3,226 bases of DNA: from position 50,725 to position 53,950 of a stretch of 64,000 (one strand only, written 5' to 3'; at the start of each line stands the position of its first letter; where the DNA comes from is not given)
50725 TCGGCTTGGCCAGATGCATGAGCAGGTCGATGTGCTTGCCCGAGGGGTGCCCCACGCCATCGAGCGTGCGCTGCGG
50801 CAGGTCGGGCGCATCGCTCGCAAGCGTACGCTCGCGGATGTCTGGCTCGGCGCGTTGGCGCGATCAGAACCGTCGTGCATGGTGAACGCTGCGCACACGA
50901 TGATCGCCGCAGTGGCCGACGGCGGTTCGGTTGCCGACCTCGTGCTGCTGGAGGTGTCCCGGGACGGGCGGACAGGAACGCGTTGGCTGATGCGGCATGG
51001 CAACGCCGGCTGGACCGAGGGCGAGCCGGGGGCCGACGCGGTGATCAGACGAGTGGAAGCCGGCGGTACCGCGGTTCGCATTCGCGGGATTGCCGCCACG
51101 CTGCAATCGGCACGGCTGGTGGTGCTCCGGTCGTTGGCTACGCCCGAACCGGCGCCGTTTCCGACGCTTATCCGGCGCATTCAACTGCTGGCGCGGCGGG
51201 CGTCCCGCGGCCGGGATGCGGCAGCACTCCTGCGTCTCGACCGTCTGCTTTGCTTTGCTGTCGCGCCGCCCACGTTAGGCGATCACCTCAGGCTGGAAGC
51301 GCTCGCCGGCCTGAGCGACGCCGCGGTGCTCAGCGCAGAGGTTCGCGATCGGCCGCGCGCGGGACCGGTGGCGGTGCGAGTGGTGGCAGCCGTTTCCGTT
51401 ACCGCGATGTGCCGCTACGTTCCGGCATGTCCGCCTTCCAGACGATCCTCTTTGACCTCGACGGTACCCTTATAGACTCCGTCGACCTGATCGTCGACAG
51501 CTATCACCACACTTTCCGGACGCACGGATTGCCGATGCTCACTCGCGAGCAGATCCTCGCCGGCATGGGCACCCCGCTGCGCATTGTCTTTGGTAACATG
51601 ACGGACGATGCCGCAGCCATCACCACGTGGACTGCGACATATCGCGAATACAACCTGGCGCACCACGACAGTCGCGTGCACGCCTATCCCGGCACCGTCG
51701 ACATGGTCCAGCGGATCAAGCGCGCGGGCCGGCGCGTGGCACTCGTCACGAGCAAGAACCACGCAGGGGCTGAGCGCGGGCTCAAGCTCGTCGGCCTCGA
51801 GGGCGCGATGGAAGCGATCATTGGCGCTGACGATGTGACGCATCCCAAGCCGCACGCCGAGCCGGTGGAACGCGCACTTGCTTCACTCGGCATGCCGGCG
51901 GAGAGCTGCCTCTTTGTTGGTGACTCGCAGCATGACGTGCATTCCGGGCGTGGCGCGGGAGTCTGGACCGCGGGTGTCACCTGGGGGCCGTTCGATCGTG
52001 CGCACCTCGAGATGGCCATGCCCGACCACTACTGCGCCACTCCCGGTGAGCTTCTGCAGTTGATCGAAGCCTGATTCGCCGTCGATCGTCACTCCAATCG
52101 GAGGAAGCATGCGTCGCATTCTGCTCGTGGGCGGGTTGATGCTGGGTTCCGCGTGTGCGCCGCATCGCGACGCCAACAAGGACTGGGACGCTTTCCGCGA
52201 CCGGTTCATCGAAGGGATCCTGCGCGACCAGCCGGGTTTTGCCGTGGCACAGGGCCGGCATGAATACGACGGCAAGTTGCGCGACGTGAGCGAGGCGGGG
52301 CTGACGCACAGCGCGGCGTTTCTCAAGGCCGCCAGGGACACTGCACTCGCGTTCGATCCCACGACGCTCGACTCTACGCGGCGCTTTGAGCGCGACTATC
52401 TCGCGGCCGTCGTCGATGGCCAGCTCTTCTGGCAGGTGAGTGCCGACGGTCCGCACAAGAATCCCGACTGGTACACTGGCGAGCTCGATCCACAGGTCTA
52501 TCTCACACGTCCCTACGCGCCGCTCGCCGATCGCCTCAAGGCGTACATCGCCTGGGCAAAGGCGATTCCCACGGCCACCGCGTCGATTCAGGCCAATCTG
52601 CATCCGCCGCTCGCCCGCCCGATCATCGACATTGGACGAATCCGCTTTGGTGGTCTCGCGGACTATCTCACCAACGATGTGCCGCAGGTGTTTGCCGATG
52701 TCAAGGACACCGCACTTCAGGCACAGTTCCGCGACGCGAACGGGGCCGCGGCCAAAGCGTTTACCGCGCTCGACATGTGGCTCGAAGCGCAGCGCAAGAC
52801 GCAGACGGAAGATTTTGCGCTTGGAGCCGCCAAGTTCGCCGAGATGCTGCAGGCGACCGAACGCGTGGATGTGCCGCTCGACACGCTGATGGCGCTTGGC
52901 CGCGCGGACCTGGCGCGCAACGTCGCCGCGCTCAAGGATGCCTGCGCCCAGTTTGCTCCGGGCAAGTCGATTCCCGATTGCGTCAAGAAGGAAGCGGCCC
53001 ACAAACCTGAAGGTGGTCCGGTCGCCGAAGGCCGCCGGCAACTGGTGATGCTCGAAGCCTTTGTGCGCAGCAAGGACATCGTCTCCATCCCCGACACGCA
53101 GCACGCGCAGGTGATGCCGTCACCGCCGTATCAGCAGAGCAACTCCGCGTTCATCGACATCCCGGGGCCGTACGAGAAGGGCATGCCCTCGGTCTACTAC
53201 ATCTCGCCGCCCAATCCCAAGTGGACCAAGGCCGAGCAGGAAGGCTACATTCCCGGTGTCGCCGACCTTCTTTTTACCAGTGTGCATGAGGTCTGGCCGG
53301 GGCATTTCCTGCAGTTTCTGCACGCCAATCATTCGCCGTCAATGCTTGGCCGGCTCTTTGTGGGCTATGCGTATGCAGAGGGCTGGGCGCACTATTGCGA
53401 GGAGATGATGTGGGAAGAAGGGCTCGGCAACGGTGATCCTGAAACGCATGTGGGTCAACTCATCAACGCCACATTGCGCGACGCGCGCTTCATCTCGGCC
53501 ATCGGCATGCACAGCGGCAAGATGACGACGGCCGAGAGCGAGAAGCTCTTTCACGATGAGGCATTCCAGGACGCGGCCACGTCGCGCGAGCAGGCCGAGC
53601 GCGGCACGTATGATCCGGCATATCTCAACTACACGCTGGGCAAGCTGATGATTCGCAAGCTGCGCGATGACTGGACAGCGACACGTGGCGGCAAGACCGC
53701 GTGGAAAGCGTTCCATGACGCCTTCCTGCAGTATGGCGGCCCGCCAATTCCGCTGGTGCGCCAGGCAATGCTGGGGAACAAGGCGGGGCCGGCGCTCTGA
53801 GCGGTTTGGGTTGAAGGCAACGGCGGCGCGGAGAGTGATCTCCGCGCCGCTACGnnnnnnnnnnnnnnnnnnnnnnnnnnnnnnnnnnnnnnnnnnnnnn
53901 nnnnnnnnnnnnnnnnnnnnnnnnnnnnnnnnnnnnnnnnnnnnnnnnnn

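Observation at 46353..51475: PglX/Eco57I-like N6-adenine methyltransferase plus SNF2 helicase with no nuclease: candidate undescribed DNA-modification/defence-like module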

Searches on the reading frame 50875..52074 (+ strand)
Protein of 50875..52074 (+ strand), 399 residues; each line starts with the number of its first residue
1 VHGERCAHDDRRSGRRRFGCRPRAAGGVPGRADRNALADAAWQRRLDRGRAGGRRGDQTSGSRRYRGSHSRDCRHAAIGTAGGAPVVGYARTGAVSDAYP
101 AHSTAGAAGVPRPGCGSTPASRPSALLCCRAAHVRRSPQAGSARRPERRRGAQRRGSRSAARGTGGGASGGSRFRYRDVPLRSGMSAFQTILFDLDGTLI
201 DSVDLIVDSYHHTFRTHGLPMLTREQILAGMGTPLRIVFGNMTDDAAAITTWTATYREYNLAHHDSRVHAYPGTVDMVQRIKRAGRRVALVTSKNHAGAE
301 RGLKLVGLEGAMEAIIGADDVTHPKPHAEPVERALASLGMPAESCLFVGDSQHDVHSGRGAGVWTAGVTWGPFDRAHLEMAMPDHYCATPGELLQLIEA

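Call 12: search_protein_families(library=pfam, proteins=[window:50875-52074:+], max_evalue=0.001)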
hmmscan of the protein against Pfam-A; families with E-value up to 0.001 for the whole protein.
window:50875-52074:+ (399 aa): 4 families
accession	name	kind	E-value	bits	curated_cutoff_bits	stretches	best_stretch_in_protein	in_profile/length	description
PF13419.12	HAD_2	-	5.6e-45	154.1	23.8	1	191-368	1-178/178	Haloacid dehalogenase-like hydrolase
PF00702.32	Hydrolase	-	6.5e-26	92.3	26.4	1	189-362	2-191/191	haloacid dehalogenase-like hydrolase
PF12710.13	HAD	-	9e-14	52.8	27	1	191-356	1-186/189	haloacid dehalogenase-like hydrolase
PF13242.12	Hydrolase_like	-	3.4e-10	40.1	22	1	325-388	4-70/75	HAD-hyrolase-like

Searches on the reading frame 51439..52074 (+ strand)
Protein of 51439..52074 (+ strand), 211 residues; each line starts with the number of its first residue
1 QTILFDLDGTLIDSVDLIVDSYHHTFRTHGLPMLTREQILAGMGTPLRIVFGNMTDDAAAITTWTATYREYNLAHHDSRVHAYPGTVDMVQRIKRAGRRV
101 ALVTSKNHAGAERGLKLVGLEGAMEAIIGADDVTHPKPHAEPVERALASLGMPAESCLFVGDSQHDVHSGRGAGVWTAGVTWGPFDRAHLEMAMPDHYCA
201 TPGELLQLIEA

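Call 39: search_protein_families(library=ncbifam, proteins=[window:51439-52074:+], max_evalue=0.001)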
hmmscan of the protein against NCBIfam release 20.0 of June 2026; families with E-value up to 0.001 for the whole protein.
window:51439-52074:+ (211 aa): 40 families (the best 25 are shown)
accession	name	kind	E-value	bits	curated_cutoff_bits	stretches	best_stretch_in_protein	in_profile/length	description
NF009804.0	PRK13288.1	equivalog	4.6e-59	199.5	218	1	1-210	4-211/215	pyrophosphatase PpaX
TIGR01449.2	PGP_bact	equivalog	2e-31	109.2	180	1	3-200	1-204/213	phosphoglycolate phosphatase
NF009695.0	PRK13222.1-2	equivalog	3.3e-29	102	225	1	2-209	8-222/226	phosphoglycolate phosphatase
TIGR01454.1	AHBA_synth_RP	hypoth_equivalog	1.6e-28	99.7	246.65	1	78-210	72-204/205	AHBA synthesis associated protein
NF009697.0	PRK13222.1-4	equivalog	1.9e-22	79.7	327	1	2-209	9-222/232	phosphoglycolate phosphatase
NF009696.0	PRK13222.1-3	equivalog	2.8e-19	69.7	359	1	2-184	5-190/223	N-acetylmuramic acid 6-phosphate phosphatase MupP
TIGR03351.1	PhnX-like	hypoth_equivalog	5.4e-19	69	218.9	1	3-209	4-219/220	phosphonatase-like hydrolase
NF009700.0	PRK13226.1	equivalog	7.4e-19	68.3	342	1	2-183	14-197/229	phosphoglycolate phosphatase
NF009694.0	PRK13222.1-1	equivalog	1e-17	64.3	415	1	81-198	111-228/252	phosphoglycolate phosphatase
NF053653.1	InDiPhoBT2121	equivalog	1.2e-17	64.3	245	1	2-192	3-198/216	inorganic diphosphatase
TIGR02253.1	CTE7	subfamily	2e-16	60.4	169.75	1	2-181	4-195/221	TIGR02253 family HAD-type hydrolase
TIGR02009.1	PGMB-YQAB-SF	subfamily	4.8e-16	59.5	153.35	1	2-175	3-181/186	beta-phosphoglucomutase family hydrolase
NF009698.0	PRK13223.1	equivalog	5.2e-16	58.6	466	1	3-183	16-203/272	phosphoglycolate phosphatase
NF008610.0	PRK11587.1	equivalog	2.8e-13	49.7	282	1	2-178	5-179/219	sugar phosphatase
TIGR01509.1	HAD-SF-IA-v3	subfamily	6.7e-13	49.1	29.4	1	66-180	50-154/154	HAD-IA family hydrolase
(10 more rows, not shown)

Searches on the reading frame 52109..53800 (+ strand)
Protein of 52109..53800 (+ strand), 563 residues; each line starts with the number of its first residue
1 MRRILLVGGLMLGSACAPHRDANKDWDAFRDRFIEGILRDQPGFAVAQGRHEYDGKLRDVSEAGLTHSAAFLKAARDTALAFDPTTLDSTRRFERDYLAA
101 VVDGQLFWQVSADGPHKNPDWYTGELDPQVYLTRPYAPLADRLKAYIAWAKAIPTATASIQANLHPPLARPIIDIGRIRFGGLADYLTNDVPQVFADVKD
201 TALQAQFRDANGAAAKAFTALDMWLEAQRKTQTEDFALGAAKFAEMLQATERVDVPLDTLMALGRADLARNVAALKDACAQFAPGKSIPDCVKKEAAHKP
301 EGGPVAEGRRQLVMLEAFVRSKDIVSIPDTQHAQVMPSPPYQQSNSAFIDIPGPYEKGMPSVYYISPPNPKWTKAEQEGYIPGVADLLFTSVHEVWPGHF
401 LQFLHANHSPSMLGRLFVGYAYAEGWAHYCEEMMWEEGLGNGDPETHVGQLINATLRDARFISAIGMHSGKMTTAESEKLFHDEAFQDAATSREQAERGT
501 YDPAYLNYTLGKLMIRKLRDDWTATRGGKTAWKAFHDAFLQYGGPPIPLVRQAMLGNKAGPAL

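Call 12: search_protein_families(library=pfam, proteins=[window:52109-53800:+], max_evalue=0.001)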
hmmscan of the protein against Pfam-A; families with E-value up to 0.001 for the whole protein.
window:52109-53800:+ (563 aa): 1 family
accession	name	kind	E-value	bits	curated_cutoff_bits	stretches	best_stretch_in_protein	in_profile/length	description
PF05960.17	DUF885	-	1.3e-81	276.3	32.4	1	42-554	1-532/532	Bacterial protein of unknown function (DUF885)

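Call 39: search_protein_families(library=ncbifam, proteins=[window:52109-53800:+], max_evalue=0.001)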
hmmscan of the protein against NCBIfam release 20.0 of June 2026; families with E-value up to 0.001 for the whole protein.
window:52109-53800:+ (563 aa): 0 families
